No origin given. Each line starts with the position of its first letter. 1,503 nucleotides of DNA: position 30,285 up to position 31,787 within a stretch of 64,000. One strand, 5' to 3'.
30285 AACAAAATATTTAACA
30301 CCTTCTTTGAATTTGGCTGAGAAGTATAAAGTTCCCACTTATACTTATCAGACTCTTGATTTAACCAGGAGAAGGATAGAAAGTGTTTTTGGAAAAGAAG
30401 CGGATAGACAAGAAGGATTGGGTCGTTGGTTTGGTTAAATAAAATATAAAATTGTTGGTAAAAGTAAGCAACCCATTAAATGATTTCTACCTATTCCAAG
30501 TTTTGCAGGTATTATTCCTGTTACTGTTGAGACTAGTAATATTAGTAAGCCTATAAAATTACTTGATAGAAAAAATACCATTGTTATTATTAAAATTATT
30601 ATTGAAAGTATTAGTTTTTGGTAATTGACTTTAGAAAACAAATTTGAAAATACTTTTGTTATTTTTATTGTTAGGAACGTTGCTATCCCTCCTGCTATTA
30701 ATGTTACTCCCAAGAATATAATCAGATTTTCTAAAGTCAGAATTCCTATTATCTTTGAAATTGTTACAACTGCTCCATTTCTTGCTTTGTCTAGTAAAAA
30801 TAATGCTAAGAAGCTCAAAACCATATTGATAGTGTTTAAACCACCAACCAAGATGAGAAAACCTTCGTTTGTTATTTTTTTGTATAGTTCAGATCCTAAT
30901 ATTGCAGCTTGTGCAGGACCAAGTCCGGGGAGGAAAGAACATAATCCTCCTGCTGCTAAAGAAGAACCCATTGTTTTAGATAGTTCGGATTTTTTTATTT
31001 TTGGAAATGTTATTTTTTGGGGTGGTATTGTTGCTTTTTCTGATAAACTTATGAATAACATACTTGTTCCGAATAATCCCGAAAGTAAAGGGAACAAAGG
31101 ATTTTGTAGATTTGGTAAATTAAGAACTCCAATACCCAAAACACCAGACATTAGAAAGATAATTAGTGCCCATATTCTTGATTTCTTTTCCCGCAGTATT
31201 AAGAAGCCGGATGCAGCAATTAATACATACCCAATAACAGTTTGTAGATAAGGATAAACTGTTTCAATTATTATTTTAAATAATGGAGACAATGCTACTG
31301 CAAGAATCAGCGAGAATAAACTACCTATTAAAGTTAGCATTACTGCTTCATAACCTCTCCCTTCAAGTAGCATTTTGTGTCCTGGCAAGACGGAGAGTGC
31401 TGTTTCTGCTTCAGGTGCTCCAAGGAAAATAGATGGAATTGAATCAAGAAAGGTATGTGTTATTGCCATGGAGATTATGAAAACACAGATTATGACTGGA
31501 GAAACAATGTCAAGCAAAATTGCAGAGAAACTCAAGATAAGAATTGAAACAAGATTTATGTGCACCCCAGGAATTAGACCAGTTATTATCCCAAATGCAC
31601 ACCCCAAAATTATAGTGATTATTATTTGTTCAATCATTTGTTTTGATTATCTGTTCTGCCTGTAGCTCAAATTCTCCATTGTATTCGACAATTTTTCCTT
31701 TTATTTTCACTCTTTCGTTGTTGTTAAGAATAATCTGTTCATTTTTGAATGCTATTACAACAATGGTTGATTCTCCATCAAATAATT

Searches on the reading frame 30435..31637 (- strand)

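Call 84: search_protein_families(library=pfam, proteins=[window:30435-31637:-], max_evalue=0.00001)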
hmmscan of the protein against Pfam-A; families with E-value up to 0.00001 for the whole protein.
window:30435-31637:- (400 aa): 1 family
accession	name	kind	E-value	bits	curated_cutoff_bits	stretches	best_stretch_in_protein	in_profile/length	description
PF01970.21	TctA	-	2.8e-51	174.9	28.9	1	7-388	2-422/423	Tripartite tricarboxylate transporter TctA family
